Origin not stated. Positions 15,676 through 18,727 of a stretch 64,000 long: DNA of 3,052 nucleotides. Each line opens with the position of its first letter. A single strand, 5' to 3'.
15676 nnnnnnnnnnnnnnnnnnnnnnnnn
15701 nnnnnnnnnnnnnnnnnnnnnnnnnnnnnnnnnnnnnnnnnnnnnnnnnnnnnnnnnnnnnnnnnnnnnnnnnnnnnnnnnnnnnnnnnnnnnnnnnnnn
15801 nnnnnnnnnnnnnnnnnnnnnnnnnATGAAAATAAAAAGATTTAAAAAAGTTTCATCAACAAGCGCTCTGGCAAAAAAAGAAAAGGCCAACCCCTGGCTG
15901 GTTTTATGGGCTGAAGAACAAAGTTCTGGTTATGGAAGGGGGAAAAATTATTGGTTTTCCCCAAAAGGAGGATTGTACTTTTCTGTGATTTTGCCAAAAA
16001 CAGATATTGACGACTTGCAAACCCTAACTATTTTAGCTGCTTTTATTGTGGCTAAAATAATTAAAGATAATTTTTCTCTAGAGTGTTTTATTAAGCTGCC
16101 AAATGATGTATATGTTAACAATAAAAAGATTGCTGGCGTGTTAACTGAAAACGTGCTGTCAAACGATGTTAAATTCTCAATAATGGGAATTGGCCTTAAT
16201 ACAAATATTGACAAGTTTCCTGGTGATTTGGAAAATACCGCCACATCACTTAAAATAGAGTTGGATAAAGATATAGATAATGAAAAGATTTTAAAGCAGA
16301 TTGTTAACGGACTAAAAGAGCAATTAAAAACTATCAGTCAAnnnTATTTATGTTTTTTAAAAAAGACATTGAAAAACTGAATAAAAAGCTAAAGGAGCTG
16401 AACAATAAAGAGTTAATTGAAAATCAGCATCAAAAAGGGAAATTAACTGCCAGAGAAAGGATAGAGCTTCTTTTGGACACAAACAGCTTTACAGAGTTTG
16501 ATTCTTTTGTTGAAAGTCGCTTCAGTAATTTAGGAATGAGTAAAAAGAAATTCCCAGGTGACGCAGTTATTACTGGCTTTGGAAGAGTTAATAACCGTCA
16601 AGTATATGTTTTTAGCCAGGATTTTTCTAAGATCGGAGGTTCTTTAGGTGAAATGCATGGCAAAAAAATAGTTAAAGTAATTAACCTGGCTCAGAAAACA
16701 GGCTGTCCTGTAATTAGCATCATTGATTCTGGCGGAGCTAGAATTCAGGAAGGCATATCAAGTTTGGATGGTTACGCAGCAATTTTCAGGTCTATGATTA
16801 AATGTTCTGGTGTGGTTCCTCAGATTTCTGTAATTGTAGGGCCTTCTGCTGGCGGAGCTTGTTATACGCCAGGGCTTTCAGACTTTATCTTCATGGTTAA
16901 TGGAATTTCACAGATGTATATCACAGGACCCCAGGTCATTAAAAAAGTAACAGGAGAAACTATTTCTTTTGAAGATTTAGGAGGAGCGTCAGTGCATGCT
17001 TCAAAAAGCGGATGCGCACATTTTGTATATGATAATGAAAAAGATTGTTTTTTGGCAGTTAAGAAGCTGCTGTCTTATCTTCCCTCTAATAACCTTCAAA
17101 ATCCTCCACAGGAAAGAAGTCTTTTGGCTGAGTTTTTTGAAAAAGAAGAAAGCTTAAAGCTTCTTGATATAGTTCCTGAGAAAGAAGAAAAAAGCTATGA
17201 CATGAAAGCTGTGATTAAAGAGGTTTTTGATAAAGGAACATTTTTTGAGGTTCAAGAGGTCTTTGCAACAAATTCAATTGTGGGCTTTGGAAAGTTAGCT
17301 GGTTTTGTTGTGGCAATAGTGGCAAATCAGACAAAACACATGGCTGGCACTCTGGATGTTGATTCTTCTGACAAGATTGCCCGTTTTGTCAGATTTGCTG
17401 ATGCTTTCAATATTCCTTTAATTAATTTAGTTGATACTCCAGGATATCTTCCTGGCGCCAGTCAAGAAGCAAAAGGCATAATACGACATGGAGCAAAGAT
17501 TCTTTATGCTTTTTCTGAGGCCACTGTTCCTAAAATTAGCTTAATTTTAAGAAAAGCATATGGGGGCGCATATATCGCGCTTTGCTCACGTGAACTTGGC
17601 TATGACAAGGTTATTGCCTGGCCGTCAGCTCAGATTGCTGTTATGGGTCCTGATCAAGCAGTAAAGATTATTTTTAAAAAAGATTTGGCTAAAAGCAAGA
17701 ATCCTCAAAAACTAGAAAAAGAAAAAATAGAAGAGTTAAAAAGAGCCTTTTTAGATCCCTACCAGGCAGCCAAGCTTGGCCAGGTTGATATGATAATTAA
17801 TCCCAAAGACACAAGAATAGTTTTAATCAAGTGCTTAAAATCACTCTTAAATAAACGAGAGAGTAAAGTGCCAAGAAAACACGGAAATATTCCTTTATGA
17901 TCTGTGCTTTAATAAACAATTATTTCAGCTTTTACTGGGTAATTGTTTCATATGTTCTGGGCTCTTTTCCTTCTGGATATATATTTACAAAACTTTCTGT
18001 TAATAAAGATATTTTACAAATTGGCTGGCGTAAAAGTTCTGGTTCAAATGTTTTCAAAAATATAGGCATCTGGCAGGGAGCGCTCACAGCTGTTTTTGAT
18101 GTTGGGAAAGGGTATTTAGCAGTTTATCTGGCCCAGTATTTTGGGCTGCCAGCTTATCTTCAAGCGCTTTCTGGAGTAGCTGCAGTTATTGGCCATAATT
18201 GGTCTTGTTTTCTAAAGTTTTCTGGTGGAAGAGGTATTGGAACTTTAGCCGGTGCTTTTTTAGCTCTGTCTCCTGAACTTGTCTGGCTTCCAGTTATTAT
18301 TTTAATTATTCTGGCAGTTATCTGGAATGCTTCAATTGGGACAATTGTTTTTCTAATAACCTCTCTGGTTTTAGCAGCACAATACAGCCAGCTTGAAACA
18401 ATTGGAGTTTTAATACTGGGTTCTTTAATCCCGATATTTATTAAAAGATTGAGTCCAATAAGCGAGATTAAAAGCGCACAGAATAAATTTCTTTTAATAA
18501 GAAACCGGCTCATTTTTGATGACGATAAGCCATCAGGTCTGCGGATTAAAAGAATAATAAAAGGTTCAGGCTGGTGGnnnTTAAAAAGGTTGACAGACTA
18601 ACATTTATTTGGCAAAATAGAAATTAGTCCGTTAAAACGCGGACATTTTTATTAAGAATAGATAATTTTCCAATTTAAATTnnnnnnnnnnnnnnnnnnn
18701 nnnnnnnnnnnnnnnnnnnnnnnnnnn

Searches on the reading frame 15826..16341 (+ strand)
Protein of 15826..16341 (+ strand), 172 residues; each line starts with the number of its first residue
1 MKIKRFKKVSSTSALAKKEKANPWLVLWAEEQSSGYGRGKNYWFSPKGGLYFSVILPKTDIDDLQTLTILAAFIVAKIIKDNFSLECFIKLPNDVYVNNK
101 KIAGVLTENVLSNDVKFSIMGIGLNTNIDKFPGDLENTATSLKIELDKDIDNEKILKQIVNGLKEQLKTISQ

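Call 64: search_protein_families(library=pfam, proteins=[window:15826-16341:+], max_evalue=1)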
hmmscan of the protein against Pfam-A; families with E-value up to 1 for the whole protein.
window:15826-16341:+ (172 aa): 2 families
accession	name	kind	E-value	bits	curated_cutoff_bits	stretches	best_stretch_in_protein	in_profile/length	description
PF03099.24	BPL_LplA_LipB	-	4.5e-21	75.6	21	1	10-125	6-133/133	Biotin/lipoate A/B protein ligase family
PF21948.1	LplA-B_cat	-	0.0014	19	27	1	47-160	72-196/200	Lipoyl protein ligase A/B catalytic domain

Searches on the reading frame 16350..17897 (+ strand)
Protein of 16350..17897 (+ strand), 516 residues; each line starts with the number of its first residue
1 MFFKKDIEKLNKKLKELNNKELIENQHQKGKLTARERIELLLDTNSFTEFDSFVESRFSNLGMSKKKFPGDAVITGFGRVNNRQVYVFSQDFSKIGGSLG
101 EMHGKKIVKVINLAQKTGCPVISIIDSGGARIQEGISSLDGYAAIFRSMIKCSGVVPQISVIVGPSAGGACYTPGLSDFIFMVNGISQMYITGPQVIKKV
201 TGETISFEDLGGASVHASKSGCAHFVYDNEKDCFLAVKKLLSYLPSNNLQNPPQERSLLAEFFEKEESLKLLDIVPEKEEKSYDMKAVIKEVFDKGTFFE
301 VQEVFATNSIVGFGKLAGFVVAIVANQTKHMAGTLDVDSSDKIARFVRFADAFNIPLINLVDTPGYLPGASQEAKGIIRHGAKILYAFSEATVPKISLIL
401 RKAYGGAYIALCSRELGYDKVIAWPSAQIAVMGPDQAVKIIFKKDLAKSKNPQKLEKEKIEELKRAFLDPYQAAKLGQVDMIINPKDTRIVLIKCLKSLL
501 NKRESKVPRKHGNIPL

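Call 64: search_protein_families(library=pfam, proteins=[window:16350-17897:+], max_evalue=1)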
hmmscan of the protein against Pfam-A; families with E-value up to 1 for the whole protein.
window:16350-17897:+ (516 aa): 4 families
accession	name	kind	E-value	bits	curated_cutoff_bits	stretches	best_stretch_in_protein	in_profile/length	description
PF01039.27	Carboxyl_trans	-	1.6e-175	584.9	22.3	1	26-514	2-493/493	Carboxyl transferase domain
PF03255.19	ACCA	-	1.9e-20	73.7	23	2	339-453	132-242/310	Acetyl co-enzyme A carboxylase carboxyltransferase-like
PF06833.16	MdcE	-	6.9e-06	26.4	32.7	1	355-440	28-113/196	Malonate decarboxylase gamma subunit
PF20469.4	OLD-like_TOPRIM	-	0.00074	20.4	23.2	0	90-126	28-65/67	Overcoming lysogenization defect protein-like, TOPRIM domain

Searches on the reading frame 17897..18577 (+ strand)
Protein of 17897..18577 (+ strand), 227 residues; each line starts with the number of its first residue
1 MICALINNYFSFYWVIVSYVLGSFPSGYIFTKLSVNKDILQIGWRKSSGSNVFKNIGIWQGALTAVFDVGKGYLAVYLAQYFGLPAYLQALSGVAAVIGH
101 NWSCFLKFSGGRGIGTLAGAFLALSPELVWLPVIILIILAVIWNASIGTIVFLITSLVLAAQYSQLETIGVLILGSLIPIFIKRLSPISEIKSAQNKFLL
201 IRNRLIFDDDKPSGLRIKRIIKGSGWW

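Call 64: search_protein_families(library=pfam, proteins=[window:17897-18577:+], max_evalue=1)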
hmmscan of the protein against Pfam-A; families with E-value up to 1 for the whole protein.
window:17897-18577:+ (227 aa): 1 family
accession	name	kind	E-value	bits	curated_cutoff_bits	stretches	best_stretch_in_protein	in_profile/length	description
PF02660.20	G3P_acyltransf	-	6e-32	111.4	24.1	1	17-175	1-150/164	Glycerol-3-phosphate acyltransferase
